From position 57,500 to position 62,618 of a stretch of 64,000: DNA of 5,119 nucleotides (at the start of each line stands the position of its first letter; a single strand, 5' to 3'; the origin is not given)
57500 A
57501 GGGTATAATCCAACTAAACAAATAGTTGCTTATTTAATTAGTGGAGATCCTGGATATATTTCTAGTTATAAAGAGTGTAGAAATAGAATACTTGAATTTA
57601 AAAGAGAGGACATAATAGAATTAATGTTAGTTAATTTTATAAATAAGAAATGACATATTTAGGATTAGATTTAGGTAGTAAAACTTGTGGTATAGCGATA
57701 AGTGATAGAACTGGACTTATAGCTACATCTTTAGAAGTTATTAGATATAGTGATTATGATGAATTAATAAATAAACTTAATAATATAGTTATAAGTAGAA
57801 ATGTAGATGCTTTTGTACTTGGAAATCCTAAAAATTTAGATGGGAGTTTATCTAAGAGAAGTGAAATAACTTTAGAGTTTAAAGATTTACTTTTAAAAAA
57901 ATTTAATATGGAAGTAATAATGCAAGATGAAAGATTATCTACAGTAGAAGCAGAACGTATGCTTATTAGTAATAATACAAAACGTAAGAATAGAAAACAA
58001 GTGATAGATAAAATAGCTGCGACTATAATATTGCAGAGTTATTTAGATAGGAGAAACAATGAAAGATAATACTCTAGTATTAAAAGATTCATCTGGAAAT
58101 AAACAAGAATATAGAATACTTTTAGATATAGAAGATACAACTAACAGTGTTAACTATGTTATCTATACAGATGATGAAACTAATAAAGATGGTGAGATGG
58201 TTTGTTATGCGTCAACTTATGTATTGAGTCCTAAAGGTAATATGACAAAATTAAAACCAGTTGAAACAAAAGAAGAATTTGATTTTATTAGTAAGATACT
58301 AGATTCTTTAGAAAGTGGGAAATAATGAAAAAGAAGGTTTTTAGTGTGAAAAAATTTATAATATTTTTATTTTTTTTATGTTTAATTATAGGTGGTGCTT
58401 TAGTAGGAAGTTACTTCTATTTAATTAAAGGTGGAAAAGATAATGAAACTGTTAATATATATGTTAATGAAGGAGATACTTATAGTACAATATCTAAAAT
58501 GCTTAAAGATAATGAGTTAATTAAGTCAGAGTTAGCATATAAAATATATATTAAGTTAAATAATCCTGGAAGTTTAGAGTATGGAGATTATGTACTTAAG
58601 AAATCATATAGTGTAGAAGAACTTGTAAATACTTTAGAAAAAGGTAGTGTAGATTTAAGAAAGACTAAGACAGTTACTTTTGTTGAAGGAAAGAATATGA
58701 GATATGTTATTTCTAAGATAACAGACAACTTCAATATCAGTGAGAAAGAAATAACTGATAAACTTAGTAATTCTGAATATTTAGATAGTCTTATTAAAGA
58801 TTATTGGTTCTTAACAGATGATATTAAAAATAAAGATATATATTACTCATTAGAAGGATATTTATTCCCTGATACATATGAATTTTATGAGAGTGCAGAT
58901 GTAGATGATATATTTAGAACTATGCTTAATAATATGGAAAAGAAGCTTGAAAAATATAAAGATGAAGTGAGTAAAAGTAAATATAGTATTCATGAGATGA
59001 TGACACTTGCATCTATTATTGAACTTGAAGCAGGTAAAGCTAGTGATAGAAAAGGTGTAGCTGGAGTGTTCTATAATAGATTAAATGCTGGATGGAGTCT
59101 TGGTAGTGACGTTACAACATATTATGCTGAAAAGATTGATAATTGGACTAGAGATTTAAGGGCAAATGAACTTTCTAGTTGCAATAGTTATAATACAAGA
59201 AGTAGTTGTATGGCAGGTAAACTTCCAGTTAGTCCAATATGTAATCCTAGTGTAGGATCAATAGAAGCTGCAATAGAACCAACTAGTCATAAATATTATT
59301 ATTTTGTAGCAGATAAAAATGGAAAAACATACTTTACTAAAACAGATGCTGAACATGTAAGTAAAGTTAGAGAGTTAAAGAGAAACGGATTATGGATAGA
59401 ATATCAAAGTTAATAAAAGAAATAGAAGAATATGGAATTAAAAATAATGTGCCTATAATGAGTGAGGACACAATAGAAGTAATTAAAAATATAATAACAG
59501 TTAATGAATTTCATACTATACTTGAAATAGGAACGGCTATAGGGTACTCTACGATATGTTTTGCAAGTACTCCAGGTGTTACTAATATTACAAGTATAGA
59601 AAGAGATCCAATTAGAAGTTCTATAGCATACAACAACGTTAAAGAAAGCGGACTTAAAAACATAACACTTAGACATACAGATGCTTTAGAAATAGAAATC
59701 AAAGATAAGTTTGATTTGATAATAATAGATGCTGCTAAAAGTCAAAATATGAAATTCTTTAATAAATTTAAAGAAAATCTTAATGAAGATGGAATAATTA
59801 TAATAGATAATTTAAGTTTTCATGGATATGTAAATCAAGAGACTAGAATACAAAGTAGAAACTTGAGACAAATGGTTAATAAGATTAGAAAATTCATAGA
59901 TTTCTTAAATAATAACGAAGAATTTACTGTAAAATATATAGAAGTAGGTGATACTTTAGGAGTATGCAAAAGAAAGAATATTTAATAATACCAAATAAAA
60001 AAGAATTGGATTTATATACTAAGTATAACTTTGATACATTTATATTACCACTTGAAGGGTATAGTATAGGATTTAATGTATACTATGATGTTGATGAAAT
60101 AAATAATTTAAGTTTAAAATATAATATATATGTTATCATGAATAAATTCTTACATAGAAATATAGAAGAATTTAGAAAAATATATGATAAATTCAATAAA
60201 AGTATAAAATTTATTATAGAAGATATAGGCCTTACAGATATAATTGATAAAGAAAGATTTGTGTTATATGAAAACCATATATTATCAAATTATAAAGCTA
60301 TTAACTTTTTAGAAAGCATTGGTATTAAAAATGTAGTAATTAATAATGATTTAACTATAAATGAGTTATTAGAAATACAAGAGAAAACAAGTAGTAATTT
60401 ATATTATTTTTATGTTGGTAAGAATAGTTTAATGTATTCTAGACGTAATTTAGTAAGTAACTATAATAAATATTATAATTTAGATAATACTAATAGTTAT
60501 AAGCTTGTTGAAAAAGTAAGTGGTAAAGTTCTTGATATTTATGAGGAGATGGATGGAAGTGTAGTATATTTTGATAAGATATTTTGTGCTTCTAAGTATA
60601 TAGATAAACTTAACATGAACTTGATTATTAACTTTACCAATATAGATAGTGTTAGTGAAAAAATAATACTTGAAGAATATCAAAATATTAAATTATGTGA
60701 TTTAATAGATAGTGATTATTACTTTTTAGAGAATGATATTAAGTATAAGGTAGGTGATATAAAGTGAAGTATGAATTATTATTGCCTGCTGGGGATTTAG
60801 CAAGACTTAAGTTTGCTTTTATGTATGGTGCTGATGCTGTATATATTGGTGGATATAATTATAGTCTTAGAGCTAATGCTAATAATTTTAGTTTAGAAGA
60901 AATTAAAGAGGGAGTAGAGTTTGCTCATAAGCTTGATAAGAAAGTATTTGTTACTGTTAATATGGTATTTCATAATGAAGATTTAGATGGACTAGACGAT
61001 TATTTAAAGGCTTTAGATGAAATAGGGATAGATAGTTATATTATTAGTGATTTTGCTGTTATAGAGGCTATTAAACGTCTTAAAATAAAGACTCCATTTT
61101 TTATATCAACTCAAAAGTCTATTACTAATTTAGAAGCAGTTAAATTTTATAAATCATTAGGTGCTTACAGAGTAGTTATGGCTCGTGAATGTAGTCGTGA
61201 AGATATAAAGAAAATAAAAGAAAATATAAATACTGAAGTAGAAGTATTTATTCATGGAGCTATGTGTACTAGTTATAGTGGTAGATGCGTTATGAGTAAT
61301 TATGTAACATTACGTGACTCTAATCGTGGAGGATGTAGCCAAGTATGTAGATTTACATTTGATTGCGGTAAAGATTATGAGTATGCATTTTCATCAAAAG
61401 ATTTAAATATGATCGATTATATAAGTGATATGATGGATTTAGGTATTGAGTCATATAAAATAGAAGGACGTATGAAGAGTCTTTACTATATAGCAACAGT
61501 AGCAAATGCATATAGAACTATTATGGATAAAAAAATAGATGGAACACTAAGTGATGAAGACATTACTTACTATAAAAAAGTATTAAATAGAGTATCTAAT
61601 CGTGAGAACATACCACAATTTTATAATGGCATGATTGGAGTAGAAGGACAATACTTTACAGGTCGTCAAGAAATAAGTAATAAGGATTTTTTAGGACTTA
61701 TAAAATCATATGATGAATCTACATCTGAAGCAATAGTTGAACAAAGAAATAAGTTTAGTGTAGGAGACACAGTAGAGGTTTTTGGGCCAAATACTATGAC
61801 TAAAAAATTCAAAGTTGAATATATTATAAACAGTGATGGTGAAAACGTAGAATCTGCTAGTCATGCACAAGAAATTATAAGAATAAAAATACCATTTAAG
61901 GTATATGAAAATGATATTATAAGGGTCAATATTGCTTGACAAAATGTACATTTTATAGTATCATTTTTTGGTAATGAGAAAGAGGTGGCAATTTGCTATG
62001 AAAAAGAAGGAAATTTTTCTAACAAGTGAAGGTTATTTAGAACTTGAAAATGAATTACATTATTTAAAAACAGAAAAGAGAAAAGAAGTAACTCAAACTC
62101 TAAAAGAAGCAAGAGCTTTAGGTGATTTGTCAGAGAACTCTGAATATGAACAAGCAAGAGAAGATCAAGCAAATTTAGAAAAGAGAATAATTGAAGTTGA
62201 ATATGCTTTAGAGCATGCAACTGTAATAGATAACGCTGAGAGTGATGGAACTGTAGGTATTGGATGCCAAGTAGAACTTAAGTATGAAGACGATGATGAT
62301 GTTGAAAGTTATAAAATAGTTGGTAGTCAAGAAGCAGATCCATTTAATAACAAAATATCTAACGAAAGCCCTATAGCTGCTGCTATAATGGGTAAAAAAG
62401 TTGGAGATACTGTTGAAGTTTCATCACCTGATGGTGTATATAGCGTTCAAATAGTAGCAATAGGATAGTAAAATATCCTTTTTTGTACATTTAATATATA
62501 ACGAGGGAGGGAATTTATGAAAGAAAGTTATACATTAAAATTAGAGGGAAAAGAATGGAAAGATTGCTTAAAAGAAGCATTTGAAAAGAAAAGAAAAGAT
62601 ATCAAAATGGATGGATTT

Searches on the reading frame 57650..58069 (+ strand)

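Call 20: search_protein_families(library=pfam, max_evalue=0.01, proteins=[window:57650-58069:+])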
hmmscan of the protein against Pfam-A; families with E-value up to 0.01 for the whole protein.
window:57650-58069:+ (139 aa): 1 family
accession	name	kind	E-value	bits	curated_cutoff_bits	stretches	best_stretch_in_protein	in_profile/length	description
PF03652.20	RuvX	-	4.8e-42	143.9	29.2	1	1-133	1-133/134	Holliday junction resolvase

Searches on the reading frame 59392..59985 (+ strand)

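Call 20: search_protein_families(library=pfam, max_evalue=0.01, proteins=[window:59392-59985:+])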
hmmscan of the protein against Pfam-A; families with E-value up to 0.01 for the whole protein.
window:59392-59985:+ (197 aa): 9 families
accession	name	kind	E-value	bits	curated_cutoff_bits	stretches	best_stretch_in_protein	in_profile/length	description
PF01596.23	Methyltransf_3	-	2e-19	70.2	22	1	5-195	8-204/204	O-methyltransferase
PF13847.12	Methyltransf_31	-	5.5e-10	39.5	27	1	42-156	6-127/145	Methyltransferase domain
PF01135.25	PCMT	-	2.2e-08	34.6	20.3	1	24-138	58-171/210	Protein-L-isoaspartate(D-aspartate) O-methyltransferase (PCMT)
PF13578.12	Methyltransf_24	-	1.2e-06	29.8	26.3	1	44-140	1-104/105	Methyltransferase domain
PF13649.12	Methyltransf_25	-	2.1e-06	28.7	27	1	43-134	1-97/97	Methyltransferase domain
PF02390.23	Methyltransf_4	-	9.4e-06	25.6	24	1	42-100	4-62/173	Putative methyltransferase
PF02475.24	TRM5-TYW2_MTfase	-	1.6e-05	25.4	28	1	36-138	33-135/164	TRM5/TYW2 methyltransferase domain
PF05175.20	MTS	-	0.00029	21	23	1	35-146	27-146/170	Methyltransferase small domain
PF01189.24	Methyltr_RsmB-F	-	0.0086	16.2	27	0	38-117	7-90/199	16S rRNA methyltransferase RsmB/F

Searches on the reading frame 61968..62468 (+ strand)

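Call 20: search_protein_families(library=pfam, max_evalue=0.01, proteins=[window:61968-62468:+])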
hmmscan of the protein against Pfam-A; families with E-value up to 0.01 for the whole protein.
window:61968-62468:+ (166 aa): 2 families
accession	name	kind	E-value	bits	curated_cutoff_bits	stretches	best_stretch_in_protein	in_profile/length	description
PF01272.25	GreA_GreB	-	5.5e-28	97.2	26.9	1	92-165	2-75/77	Transcription elongation factor, GreA/GreB, C-term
PF03449.20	GreA_GreB_N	-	1.3e-24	86.6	24.5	1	16-86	1-71/71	Transcription elongation factor, N-terminal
